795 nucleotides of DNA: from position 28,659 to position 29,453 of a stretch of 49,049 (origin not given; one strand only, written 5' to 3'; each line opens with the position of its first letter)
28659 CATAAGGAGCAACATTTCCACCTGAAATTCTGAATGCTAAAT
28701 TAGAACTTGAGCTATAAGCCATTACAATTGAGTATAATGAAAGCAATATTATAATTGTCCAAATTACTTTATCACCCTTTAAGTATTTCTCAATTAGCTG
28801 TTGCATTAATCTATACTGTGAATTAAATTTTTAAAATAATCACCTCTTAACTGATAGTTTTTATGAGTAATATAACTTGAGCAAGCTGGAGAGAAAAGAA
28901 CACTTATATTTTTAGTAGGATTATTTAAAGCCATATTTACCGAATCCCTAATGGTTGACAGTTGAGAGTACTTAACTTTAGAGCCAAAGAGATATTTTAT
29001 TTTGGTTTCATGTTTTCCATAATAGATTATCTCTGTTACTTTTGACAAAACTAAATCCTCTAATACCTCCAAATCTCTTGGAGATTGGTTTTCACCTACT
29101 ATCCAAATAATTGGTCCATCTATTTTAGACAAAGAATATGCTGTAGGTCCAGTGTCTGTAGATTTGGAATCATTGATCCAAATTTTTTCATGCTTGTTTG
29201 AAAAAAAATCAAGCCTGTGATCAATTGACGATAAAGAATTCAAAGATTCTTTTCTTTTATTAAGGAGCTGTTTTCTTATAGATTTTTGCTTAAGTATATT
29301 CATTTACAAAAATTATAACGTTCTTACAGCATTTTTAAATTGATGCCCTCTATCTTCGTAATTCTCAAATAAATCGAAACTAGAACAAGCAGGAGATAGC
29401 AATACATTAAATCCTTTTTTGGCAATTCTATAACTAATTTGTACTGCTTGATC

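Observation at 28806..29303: Intact stand-alone MurD domain-3 paralogue between murD and ftsW in the dcw operon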

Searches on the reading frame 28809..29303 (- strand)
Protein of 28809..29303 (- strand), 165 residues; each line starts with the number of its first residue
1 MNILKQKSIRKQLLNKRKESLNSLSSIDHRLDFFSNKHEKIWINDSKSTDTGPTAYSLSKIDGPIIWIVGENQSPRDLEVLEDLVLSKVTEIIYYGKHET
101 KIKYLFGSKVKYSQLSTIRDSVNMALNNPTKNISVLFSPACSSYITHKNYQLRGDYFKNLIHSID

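Call 4: search_protein_families(library=pfam, proteins=[window:28809-29303:-], max_evalue=1)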
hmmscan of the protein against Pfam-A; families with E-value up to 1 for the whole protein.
window:28809-29303:- (165 aa): 0 families

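Call 5: search_protein_families(library=ncbifam, proteins=[window:28809-29303:-], max_evalue=1)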
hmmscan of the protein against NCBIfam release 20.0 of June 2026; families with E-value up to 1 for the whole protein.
window:28809-29303:- (165 aa): 1 family
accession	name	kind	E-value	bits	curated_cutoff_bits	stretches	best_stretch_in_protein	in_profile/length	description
TIGR01087.1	murD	equivalog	5.4e-28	98.3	211.95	1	15-162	292-440/441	UDP-N-acetylmuramoyl-L-alanine--D-glutamate ligase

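Call 6: find_homologous_proteins(query=window:28809-29303:-, max_evalue=0.001)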
Query window:28809-29303:- (165 aa): 142 proteins with E <= 0.001 among 168 candidates; the best 120 are listed.
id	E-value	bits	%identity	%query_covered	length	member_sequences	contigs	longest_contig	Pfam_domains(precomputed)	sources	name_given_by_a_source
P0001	6.7e-95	333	92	100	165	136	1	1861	-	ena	-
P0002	4.2e-94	330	92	100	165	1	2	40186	-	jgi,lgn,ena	-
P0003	8.3e-94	329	91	100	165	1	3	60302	-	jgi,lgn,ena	-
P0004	1.8e-93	328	91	100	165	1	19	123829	-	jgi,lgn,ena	jgi:UDP-N-acetylmuramoylalanine--D-glutamate ligase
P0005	2.3e-93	328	91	100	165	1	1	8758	-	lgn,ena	-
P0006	3.1e-93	328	90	100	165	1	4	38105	-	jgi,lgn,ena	-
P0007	4.1e-93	327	90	100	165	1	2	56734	-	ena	-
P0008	5.7e-93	327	90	100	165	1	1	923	-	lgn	-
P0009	8.7e-93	326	91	99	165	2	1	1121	-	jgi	-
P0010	1.0e-92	326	92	100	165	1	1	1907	-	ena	-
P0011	2.0e-92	325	90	100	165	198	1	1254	-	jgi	jgi:UDP-N-acetylmuramoylalanine--D-glutamate ligase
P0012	2.7e-92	324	90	99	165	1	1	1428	-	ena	-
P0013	5.3e-92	324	90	99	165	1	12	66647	-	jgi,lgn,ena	jgi:UDP-N-acetylmuramoylalanine--D-glutamate ligase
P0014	7.3e-92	323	90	99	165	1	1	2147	-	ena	-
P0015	1.6e-91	322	89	99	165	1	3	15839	-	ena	-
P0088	4.5e-64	233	66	98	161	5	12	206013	-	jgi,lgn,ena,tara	jgi:UDP-N-acetylmuramoylalanine--D-glutamate ligase|tara:strand:+ start:1182 stop:1667 length:486 st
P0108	2.0e-44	169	47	98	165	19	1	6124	PF02875.27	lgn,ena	-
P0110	5.5e-43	164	47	100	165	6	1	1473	PF02875.27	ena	-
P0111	1.5e-42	163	48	99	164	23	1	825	PF02875.27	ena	-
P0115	1.7e-38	150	45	98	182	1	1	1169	PF02875.27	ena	-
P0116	2.1e-38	149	47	98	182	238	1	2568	PF02875.27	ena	-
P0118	1.1e-37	147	44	99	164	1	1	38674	-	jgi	jgi:UDP-N-acetylmuramoylalanine--D-glutamate ligase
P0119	1.4e-37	147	45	92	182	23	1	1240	PF02875.27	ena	-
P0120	1.7e-37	146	46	98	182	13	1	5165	PF02875.27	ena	-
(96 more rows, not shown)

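Call 10: find_encoding_contigs(protein=P0118, flank=6000, max_places=2)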
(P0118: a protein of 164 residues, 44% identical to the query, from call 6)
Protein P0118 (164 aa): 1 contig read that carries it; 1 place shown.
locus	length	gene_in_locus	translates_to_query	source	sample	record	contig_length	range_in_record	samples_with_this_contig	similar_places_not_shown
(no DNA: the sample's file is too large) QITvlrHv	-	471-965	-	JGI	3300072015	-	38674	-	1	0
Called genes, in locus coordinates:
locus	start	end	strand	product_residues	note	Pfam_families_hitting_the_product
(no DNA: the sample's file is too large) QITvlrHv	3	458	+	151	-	?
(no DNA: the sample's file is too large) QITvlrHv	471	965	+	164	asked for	-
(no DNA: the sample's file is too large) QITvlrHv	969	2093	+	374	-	PF01098:FTSW_RODA_SPOVE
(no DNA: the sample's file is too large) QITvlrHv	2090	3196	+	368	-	PF03033:Glyco_transf_28, PF04101:Glyco_tran_28_C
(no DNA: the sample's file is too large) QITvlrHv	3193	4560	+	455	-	PF01225:Mur_ligase, PF08245:Mur_ligase_M, PF02875:Mur_ligase_C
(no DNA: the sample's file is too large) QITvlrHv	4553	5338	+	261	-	-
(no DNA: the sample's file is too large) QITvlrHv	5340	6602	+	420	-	PF14450:FtsA, PF02491:SHS2_FTSA, PF06277:EutA, PF06723:MreB_Mbl, PF11104:PilM_2 (weak), PF14450:FtsA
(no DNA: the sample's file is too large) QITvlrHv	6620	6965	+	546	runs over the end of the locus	PF00091:Tubulin, PF12327:FtsZ_C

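Call 11: find_encoding_contigs(protein=P0108, flank=6000, max_places=2)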
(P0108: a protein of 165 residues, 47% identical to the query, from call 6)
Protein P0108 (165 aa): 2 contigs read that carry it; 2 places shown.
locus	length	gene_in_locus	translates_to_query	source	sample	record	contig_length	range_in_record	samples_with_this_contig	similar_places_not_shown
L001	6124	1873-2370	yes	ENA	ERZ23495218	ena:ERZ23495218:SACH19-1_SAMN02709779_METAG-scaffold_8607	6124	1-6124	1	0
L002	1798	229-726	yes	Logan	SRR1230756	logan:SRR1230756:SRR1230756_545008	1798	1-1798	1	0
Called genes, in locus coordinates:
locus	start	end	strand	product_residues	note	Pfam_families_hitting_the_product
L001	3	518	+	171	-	?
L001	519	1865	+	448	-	PF21377:MurD_N, PF21799:MurD-like_N, PF08245:Mur_ligase_M, PF02875:Mur_ligase_C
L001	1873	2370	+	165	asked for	PF02875:Mur_ligase_C (weak)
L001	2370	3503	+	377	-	PF01098:FTSW_RODA_SPOVE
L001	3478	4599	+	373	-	PF03033:Glyco_transf_28, PF04101:Glyco_tran_28_C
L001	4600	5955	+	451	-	PF01225:Mur_ligase, PF08245:Mur_ligase_M, PF02875:Mur_ligase_C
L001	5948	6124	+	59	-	?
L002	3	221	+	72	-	?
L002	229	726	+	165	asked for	PF02875:Mur_ligase_C (weak)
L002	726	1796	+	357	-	?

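Call 12: find_encoding_contigs(protein=P0120, flank=6000, max_places=2)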
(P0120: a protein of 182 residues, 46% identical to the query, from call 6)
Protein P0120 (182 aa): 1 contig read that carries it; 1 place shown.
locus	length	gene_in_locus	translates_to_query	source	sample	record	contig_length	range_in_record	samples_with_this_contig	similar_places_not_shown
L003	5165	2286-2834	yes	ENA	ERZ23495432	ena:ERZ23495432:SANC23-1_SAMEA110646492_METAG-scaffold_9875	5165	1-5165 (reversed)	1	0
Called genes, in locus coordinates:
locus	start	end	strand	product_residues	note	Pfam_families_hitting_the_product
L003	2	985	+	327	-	?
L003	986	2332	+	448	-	PF21377:MurD_N, PF21799:MurD-like_N, PF08245:Mur_ligase_M, PF02875:Mur_ligase_C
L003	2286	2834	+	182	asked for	PF02875:Mur_ligase_C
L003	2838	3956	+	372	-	PF01098:FTSW_RODA_SPOVE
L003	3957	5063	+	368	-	PF03033:Glyco_transf_28, PF04101:Glyco_tran_28_C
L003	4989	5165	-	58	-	?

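Call 13: find_encoding_contigs(protein=P0088, flank=6000, max_places=2)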
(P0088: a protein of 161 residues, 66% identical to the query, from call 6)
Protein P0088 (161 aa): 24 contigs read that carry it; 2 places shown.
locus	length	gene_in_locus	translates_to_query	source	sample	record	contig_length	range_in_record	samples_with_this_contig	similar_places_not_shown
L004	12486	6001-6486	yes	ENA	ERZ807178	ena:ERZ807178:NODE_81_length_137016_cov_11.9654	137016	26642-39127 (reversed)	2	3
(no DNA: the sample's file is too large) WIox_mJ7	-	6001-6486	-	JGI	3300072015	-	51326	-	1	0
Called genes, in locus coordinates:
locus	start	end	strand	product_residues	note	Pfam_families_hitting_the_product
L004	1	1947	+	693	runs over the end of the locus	PF03717:PBP_dimer, PF00905:Transpeptidase, PF03793:PASTA (weak)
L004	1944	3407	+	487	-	PF01225:Mur_ligase, PF08245:Mur_ligase_M, PF02875:Mur_ligase_C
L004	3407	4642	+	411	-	PF10555:MraY_sig1 (faint), PF00953:Glycos_transf_4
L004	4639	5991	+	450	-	PF21799:MurD-like_N (weak), PF08245:Mur_ligase_M, PF02875:Mur_ligase_C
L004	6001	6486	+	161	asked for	-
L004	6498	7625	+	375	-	PF01098:FTSW_RODA_SPOVE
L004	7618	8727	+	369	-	PF03033:Glyco_transf_28, PF04101:Glyco_tran_28_C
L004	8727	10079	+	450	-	PF01225:Mur_ligase, PF08245:Mur_ligase_M, PF02875:Mur_ligase_C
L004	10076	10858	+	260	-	-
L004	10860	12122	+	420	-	PF14450:FtsA, PF02491:SHS2_FTSA, PF06277:EutA, PF06723:MreB_Mbl, PF11104:PilM_2 (weak), PF14450:FtsA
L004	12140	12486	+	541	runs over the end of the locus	PF00091:Tubulin, PF12327:FtsZ_C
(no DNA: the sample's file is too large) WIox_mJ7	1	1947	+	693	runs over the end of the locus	PF03717:PBP_dimer, PF00905:Transpeptidase, PF03793:PASTA (weak)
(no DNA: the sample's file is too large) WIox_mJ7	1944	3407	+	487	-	PF01225:Mur_ligase, PF08245:Mur_ligase_M, PF02875:Mur_ligase_C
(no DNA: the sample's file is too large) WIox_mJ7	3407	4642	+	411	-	PF10555:MraY_sig1 (faint), PF00953:Glycos_transf_4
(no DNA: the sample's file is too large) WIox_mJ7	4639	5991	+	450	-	PF21799:MurD-like_N (weak), PF08245:Mur_ligase_M, PF02875:Mur_ligase_C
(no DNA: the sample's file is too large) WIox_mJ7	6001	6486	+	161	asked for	-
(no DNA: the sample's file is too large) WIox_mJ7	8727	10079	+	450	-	PF01225:Mur_ligase, PF08245:Mur_ligase_M, PF02875:Mur_ligase_C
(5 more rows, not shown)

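Call 15: find_related_loci(query=A1, collection=genome_contigs, flank=4000)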
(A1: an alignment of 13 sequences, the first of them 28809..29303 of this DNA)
Query A1 (165 aa) in genome_contigs; peptide patterns used: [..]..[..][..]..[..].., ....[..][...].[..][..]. (x = any residue, [..] = any of these).
39 stretches matched a pattern; 19 encode a relative of the query (tblastn E <= 1e-3); 19 distinct loci.
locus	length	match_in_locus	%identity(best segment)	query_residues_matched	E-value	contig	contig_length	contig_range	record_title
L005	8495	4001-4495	94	1-165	5e-103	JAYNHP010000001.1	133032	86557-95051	MAG: Flavobacteriales bacterium isolate 139545_S147_metabat_bins_2.tsv.051 NODE_31_length_133032_cov_7.254345, whole gen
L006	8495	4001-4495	92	1-165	7e-102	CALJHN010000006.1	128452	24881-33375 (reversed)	MAG: uncultured Flavobacteriales bacterium isolate S4_Bin_METABAT__314_1 genome assembly, contig: c_000001307587, whole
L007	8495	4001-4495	90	1-165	1e-99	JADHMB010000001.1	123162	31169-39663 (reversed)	MAG: Flavobacteriales bacterium isolate BS301-5m-G31 BS301-5m-C130, whole genome shotgun sequence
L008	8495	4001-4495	83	1-165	3e-91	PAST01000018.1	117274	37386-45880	MAG: Crocinitomicaceae bacterium isolate SAT175 179846, whole genome shotgun sequence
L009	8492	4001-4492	79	1-164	3e-86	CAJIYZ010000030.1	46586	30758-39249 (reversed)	MAG: Bacteroidetes bacterium MED-G20 isolate FRAM18_bin196 genome assembly, contig: FRAM18_bin196-30, whole genome shotg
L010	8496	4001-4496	85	1-165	2e-79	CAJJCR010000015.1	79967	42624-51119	MAG: Bacteroidetes bacterium MED-G20 isolate FRAM18_bin195 genome assembly, contig: FRAM18_bin195-15, whole genome shotg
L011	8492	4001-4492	65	1-164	1e-73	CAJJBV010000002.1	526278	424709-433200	MAG: Cryomorphaceae bacterium isolate FRAM18_bin223 genome assembly, contig: FRAM18_bin223-2, whole genome shotgun seque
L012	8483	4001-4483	63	1-161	2e-69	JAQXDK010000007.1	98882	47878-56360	MAG: Flavobacteriales bacterium isolate cluster4_bin.66 k119_819326, whole genome shotgun sequence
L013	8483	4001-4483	66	1-161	3e-69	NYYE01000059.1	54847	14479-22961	MAG: Crocinitomicaceae bacterium isolate ARS86 18114, whole genome shotgun sequence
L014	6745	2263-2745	63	1-161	1e-67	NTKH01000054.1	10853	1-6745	MAG: Bacteroidetes bacterium MED-G20 Bacteroidetes-MED-G20-C54, whole genome shotgun sequence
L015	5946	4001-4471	47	4-164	1e-46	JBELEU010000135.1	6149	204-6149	MAG: Crocinitomicaceae bacterium isolate REMEI059_ass_metaspades_bin.74 NODE_10993_length_6149_cov_5.461273, whole genom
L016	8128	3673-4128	46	13-164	1e-45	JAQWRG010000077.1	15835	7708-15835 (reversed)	MAG: Flavobacteriales bacterium isolate cluster2_bin.29 k141_3974283, whole genome shotgun sequence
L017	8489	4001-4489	45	1-164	4e-45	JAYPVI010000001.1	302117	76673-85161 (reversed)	MAG: Crocinitomicaceae bacterium isolate 139588_S189_rosella_bins.tsv.108 NODE_6_length_302117_cov_18.115658, whole geno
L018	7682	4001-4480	45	1-161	2e-44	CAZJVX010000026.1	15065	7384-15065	MAG TPA_asm: uncultured Flavobacteriales bacterium isolate binchicken_co76_428 genome assembly, contig: NODE_4805_length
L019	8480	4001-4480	43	1-161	1e-42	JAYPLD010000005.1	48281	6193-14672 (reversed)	MAG: Crocinitomicaceae bacterium isolate 139575_S176_metabat_bins_2.tsv.170 NODE_557_length_48281_cov_26.478870, whole g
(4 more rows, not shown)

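Call 27: search_solved_structures(query=A1, max_evalue=0.001, show_alignments=2)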
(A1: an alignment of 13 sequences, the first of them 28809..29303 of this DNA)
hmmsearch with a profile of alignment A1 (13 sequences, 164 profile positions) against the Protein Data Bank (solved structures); distinct sequences matched with E-value up to 0.001: 11.
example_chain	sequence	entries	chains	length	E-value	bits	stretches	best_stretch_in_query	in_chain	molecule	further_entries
4buc_A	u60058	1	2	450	5e-21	78.1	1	20-161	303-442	UDP-N-ACETYLMURAMOYLALANINE--D-GLUTAMATE LIGASE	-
3lk7_A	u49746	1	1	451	7.1e-18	67.9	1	18-160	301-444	UDP-N-acetylmuramoylalanine--D-glutamate ligase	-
1e0d_A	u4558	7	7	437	8.6e-18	67.6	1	19-163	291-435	UDP-N-ACETYLMURAMOYLALANINE--D-GLUTAMATE LIGASE | UDP-N-ACETYLMURAMOYL-L-ALANINE:D-GLUTAMATE LIGASE | UDP-N-ACETYLMURAMOYL-L-ALANINE/:D-GLUTAMATE LIGASE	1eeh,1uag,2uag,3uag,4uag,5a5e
5a5f_A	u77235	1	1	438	8.6e-18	67.6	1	19-163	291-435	UDP-N-ACETYLMURAMOYLALANINE--D-GLUTAMATE LIGASE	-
2wjp_A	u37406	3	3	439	8.7e-18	67.6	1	19-163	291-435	UDP-N-ACETYLMURAMOYLALANINE--D-GLUTAMATE LIGASE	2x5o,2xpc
2jff_A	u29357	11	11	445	8.9e-18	67.6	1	19-163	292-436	UDP-N-ACETYLMURAMOYLALANINE--D-GLUTAMATE LIGASE | UDP-N-ACETYLMURAMOYL-ALANINE-D-GLUTAMATE LIGASE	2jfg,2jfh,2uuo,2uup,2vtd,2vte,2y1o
8v8w_A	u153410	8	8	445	9e-18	67.6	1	19-163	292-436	UDP-N-acetylmuramoylalanine--D-glutamate ligase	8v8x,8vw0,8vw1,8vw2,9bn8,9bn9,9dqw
8v8y_A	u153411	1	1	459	9.6e-18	67.5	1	19-163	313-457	UDP-N-acetylmuramoylalanine--D-glutamate ligase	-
7sir_A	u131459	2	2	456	1.3e-17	67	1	19-163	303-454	UDP-N-acetylmuramoylalanine--D-glutamate ligase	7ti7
7sy9_A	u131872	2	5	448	8.1e-17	64.4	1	20-164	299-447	UDP-N-acetylmuramoylalanine--D-glutamate ligase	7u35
8dp2_A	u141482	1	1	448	8.1e-17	64.4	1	20-164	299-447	UDP-N-acetylmuramoylalanine--D-glutamate ligase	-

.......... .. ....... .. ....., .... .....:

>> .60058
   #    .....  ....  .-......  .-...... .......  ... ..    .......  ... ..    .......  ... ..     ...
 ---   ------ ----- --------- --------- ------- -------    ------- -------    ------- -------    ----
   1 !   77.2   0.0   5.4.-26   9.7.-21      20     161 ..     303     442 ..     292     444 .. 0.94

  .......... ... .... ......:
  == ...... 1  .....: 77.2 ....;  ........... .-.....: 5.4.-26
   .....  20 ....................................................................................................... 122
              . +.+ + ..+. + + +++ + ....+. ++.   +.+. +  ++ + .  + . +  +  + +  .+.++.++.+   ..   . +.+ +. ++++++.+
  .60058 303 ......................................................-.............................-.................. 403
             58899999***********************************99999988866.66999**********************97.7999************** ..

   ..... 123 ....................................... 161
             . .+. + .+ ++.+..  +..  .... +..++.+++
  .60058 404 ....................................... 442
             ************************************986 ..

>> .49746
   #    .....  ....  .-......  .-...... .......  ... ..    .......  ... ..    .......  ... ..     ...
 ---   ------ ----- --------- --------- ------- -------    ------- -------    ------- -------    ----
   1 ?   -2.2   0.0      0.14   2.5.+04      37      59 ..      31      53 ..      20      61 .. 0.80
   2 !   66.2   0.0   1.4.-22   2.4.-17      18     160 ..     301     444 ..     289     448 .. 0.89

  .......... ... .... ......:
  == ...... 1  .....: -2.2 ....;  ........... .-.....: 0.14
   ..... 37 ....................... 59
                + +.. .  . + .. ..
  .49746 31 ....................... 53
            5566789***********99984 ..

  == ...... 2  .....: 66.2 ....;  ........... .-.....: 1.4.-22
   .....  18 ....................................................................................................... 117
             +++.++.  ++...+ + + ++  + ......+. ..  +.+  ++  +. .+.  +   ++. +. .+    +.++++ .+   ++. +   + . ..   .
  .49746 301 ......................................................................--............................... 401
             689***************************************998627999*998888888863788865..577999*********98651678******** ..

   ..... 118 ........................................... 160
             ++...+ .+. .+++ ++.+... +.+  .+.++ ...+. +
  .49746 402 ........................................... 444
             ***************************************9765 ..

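Call 31: search_protein_representatives(alignment_id=A1)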
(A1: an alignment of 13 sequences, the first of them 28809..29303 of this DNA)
Query: 13 sequences, 164 profile positions. Proteins with E-value up to 0.001 (for the whole library): 18695; up to 1e-10: 9052; up to 1e-30: 52. The best 150 are listed.
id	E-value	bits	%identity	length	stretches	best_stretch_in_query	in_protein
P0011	6.7e-79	279.4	-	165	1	1-164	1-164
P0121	1.2e-52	194.0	-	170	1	1-164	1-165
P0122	1.0e-42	161.7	-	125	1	18-124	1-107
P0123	1.4e-41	158.0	-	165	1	6-163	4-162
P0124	2.3e-40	154.1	-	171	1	4-162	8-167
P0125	4.6e-40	153.1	-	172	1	4-163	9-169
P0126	5.1e-40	153.0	-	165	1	3-164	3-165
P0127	2.2e-39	150.9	-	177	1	3-163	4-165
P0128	4.8e-39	149.8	-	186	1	3-162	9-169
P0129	4.3e-38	146.7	-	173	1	2-164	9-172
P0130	1.7e-37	144.8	-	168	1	5-161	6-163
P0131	4.6e-37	143.3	-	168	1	8-164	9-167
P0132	6.2e-36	139.7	-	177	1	5-164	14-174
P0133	1.5e-35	138.4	-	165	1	3-164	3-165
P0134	1.3e-34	135.3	-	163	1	10-162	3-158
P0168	4.9e-31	123.7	-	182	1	9-163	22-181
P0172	1.1e-30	122.6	-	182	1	16-164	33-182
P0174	1.4e-30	122.2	-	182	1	15-163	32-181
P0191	8.4e-30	119.7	-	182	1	14-163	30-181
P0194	1.1e-29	119.4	-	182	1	14-164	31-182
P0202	2.9e-29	118.0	-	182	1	4-164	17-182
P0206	3.8e-29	117.6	-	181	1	15-164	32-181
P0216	7.0e-29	116.7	-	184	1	15-164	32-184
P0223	9.8e-29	116.3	-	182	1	18-164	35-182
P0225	1.0e-28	116.2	-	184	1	18-164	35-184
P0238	1.8e-28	115.4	-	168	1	2-163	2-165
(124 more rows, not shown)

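Call 32: predict_structure(alignment_id=A1)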
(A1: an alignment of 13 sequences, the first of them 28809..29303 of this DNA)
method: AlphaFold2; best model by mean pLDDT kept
length: 165 residues; sequences in the alignment: 13
mean_pLDDT: 80.5   pTM: 0.76
mean pLDDT of the five models: 80.5, 79.0, 78.8, 78.3, 76.7
residues with pLDDT >= 90: 59; 70-90: 65; 50-70: 33; < 50: 8
segments of 3 or more residues with pLDDT < 50: 1-6
pLDDT, mean of each block of 10 residues (from residue 1): 52 65 55 88 86 85 90 71 93 85 88 91 94 89 63 89 87
secondary structure, 60 per line:
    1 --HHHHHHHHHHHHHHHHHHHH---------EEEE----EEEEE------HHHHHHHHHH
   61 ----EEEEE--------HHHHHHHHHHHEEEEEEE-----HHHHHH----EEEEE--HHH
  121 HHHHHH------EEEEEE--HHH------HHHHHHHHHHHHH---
elements in order: H3-22 E32-35 E40-44 H51-60 E65-69 H78-88 E89-95 H101-106 E111-115 H118-126 E133-138 H150-162

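Call 37: fold_search(model_id=the predicted structure, library=pdb)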
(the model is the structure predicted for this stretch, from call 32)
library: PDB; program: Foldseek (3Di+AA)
matches with E <= 10: 1401; with E <= 0.001: 36
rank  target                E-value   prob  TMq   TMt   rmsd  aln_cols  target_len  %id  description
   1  7u35_C                7.0e-08  1.00  0.74  0.30   2.5       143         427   23  Crystal Structure of UDP-N-acetylmuramoylalanine--D-glutamate ligase (MurD) from Pseudomonas aeruginosa PAO1 in comple (released 2022-03-09)
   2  7sir                  8.0e-08  1.00  0.73  0.29   3.0       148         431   23  Crystal Structure of UDP-N-acetylmuramoylalanine-D-glutamate ligase from Acinetobacter baumannii AB5075-UW (released 2021-11-03)
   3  7ti7                  8.5e-08  1.00  0.71  0.28   3.5       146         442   23  Crystal Structure of UDP-N-acetylmuramoylalanine-D-glutamate ligase from Acinetobacter baumannii AB5075-UW in complex wi (released 2022-01-26)
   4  1eeh                  9.7e-08  1.00  0.70  0.29   2.7       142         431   25  UDP-N-ACETYLMURAMOYL-L-ALANINE:D-GLUTAMATE LIGASE (released 2001-01-17)
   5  7u35_B                1.4e-07  1.00  0.73  0.29   2.6       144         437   23  Crystal Structure of UDP-N-acetylmuramoylalanine--D-glutamate ligase (MurD) from Pseudomonas aeruginosa PAO1 in comple (released 2022-03-09)
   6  4buc_A                1.7e-07  1.00  0.68  0.28   2.6       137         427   20  CRYSTAL STRUCTURE OF MURD LIGASE FROM THERMOTOGA MARITIMA IN APO FORM (released 2013-07-17)
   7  7u35_A                2.4e-07  1.00  0.74  0.30   2.5       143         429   23  Crystal Structure of UDP-N-acetylmuramoylalanine--D-glutamate ligase (MurD) from Pseudomonas aeruginosa PAO1 in comple (released 2022-03-09)
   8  7sy9_B                2.5e-07  1.00  0.74  0.30   2.5       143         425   23  Crystal Structure of UDP-N-acetylmuramoylalanine--D-glutamate ligase (MurD) from Pseudomonas aeruginosa PAO1 (released 2021-12-15)
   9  7sy9_A                3.7e-07  1.00  0.74  0.30   2.6       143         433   23  Crystal Structure of UDP-N-acetylmuramoylalanine--D-glutamate ligase (MurD) from Pseudomonas aeruginosa PAO1 (released 2021-12-15)
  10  3lk7                  5.1e-07  1.00  0.71  0.28   2.7       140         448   28  The Crystal Structure of UDP-N-acetylmuramoylalanine-D-glutamate (MurD) ligase from Streptococcus agalactiae to 1.5A (released 2010-02-09)
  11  8v8x                  5.5e-07  1.00  0.67  0.28   2.9       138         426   26  Crystal Structure of Apo UDP-N-acetylmuramoylalanine--D-glutamate ligase (MurD) from E. coli (Orthorhombic P form2) (released 2023-12-13)
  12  8dp2                  5.8e-07  1.00  0.71  0.28   2.7       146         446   20  Crystal Structure of UDP-N-acetylmuramoylalanine--D-glutamate ligase (MurD) from Pseudomonas aeruginosa PAO1 in complex  (released 2022-08-17)
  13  4uag                  9.7e-07  1.00  0.70  0.29   2.7       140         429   25  UDP-N-ACETYLMURAMOYL-L-ALANINE:D-GLUTAMATE LIGASE (released 2000-03-15)
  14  8vw0                  1.1e-06  1.00  0.68  0.28   2.9       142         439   24  Crystal Structure of Apo UDP-N-acetylmuramoylalanine--D-glutamate ligase (MurD) from E. coli (AMP bound) (released 2024-02-14)
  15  3uag                  1.4e-06  1.00  0.70  0.29   2.7       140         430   25  UDP-N-ACETYLMURAMOYL-L-ALANINE:D-GLUTAMATE LIGASE (released 2000-02-25)
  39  6h5e_D                1.4e-03  1.00  0.55  0.25   4.1       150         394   13  Crystal Structure of the GatD/MurT Enzyme Complex from Staphylococcus aureus with bound AMPPNP (released 2018-09-05)
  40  6h5e_B                1.4e-03  1.00  0.49  0.24   4.8       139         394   13  Crystal Structure of the GatD/MurT Enzyme Complex from Staphylococcus aureus with bound AMPPNP (released 2018-09-05)
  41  6gs2_D                1.5e-03  1.00  0.54  0.26   4.1       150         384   13  Crystal Structure of the GatD/MurT Enzyme Complex from Staphylococcus aureus (released 2018-09-05)
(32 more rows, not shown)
